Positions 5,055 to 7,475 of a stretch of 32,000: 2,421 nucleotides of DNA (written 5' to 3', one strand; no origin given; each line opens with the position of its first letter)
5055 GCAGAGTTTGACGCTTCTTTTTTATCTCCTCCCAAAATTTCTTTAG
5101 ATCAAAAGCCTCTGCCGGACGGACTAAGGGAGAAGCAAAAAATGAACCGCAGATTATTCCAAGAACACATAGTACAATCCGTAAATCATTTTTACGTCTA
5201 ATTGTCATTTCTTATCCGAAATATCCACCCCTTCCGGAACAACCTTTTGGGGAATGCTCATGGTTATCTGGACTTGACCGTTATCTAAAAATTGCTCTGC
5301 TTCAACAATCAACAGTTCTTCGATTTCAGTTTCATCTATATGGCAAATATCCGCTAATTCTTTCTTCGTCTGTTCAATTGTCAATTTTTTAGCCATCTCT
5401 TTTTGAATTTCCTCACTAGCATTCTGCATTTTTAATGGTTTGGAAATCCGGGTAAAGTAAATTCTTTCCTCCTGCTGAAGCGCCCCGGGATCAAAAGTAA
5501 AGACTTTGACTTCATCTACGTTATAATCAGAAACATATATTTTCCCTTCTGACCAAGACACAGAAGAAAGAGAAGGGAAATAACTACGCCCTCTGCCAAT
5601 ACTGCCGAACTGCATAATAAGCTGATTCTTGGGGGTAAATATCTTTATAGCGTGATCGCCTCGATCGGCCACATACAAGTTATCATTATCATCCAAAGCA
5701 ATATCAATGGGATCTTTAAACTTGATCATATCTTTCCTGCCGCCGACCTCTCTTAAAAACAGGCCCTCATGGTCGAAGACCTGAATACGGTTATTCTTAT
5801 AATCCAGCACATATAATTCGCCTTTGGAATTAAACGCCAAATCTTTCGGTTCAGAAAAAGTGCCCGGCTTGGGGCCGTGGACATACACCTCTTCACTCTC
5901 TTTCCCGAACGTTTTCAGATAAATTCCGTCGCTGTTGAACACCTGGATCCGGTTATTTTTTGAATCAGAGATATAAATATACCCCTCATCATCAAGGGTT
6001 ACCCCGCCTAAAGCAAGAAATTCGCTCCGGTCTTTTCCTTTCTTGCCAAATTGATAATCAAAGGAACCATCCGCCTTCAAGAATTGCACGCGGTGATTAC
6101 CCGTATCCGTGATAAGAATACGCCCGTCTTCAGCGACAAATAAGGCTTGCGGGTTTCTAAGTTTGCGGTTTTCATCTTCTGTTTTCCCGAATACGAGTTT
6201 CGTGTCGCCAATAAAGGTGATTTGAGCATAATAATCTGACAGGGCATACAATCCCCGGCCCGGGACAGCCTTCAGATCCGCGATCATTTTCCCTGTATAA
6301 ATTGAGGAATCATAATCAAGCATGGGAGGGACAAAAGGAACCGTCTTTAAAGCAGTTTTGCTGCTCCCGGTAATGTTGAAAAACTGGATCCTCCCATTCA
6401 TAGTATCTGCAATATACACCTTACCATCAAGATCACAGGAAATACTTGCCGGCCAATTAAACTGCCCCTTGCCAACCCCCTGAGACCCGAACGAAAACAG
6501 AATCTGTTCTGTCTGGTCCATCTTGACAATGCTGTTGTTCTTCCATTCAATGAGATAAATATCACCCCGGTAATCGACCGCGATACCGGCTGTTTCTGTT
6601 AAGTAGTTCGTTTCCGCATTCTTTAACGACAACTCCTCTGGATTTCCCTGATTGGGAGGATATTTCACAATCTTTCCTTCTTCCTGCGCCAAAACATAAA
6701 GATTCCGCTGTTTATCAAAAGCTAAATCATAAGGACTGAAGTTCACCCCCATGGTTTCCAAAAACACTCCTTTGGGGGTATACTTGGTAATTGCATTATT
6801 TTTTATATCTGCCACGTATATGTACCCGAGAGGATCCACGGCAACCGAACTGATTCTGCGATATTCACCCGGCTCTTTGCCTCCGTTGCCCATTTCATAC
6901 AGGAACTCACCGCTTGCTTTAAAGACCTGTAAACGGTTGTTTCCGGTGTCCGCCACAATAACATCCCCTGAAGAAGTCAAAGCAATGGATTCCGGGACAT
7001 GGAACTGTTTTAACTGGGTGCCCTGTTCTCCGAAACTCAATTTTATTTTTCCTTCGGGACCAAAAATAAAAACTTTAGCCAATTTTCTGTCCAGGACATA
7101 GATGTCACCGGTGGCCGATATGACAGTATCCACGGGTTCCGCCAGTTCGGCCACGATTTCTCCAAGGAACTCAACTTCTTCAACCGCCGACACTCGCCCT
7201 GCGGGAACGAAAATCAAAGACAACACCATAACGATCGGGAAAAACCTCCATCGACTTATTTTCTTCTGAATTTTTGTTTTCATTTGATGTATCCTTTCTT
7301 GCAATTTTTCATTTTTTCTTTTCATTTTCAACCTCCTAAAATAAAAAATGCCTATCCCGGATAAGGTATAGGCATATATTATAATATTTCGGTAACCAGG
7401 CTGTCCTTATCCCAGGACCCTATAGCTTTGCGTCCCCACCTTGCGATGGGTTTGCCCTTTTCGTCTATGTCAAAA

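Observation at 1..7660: Candidate new module: tandem c-di-GMP riboswitch, then a double NHL propeller, then a giant polyanionic Cys-repeat secreted protein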

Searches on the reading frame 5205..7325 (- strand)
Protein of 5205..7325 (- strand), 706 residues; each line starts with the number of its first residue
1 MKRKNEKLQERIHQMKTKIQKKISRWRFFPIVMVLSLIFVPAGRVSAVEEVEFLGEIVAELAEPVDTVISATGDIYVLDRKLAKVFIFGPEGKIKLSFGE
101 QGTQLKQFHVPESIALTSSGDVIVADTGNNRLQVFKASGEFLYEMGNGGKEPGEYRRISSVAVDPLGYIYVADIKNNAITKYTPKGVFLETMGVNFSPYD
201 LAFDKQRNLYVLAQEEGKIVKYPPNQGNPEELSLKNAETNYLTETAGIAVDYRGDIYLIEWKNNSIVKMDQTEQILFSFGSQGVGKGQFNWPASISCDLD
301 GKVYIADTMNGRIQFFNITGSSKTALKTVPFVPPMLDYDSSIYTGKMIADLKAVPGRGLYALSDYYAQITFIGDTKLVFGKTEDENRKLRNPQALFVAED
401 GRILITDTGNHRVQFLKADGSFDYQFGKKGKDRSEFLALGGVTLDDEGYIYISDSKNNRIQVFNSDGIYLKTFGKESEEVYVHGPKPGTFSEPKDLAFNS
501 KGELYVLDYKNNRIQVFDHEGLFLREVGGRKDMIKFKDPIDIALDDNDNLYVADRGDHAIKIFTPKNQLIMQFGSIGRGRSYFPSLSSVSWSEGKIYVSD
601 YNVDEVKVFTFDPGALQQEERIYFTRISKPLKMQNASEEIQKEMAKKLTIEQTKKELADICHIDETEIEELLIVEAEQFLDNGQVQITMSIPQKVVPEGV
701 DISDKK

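Call 7: search_protein_families(library=pfam, proteins=[window:5205-7325:-], max_evalue=0.1)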
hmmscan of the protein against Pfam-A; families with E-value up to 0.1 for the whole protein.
window:5205-7325:- (706 aa): 15 families
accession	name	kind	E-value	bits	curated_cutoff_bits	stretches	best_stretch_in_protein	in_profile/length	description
PF01436.27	NHL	-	1.1e-57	189.7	20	5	108-135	1-28/28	NHL repeat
PF17170.10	DUF5128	-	1.6e-21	77.3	22.9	2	120-209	54-145/321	6-bladed beta-propeller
PF25021.1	TEN_NHL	-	1.1e-13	51.4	27.1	0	385-414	325-354/357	Teneurin NHL domain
PF08450.18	SGL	-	2.8e-11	43.9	26.3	1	109-212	134-243/246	SMP-30/Gluconolactonase/LRE-like region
PF06739.17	SBBP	-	6.4e-10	39.2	20.5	0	239-258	9-28/38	Beta-propeller repeat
PF16288.11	DUF4934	-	2.1e-08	34.6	27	2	113-189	26-101/102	Domain of unknown function (DUF4934)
PF13449.12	Phytase-like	-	5.4e-05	23.7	27.6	0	110-143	69-102/284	Esterase-like activity of phytase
PF06977.17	SdiA-regulated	-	0.00015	21.5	21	0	201-259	177-239/249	SdiA-regulated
PF20067.5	SSL_N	-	0.0014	18.9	18.9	0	106-126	18-38/46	Strictosidine synthase-like, N-terminal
PF12928.12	tRNA_int_end_N2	-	0.0024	18.4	24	0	455-528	22-63/69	tRNA-splicing endonuclease subunit sen54 N-term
PF05787.19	PhoX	-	0.0024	17.5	24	0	79-199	400-503/515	Alkaline phosphatase PhoX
PF10282.15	Lactonase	-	0.0074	16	21.7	0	493-613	193-322/344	Lactonase, 7-bladed beta-propeller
PF23385.1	Beta-prop_IFT140_2nd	-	0.039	13.5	27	1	594-679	183-254/319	IFT140 second beta-propeller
PF02562.22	PhoH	-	0.051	13.5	27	0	561-647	14-103/205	PhoH-like protein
PF12894.13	ANAPC4_WD40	-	0.06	14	22.9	0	485-520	33-68/91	Anaphase-promoting complex subunit 4 WD40 domain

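Call 9: search_protein_families(library=ncbifam, proteins=[window:5205-7325:-], max_evalue=0.1)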
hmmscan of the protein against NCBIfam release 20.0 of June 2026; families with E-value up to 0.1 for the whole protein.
window:5205-7325:- (706 aa): 4 families
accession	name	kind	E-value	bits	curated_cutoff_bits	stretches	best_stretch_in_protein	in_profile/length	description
NF035926.1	scyF_NHL_VPEP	equivalog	8.1e-79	265.5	350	4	68-194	158-285/376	scytonemin biosynthesis PEP-CTERM protein ScyF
NF033206.1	ScyE_fam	subfamily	1e-14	54.8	80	1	490-557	252-322/333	ScyD/ScyE family protein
NF047780.1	LIC12708_fam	subfamily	3.2e-14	52.6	150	1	447-637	66-237/391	LIC_12708 family protein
NF000022.1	stregra_B_VgbA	exception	0.022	13.8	600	0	109-271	99-253/299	streptogramin B lyase Vgb(A)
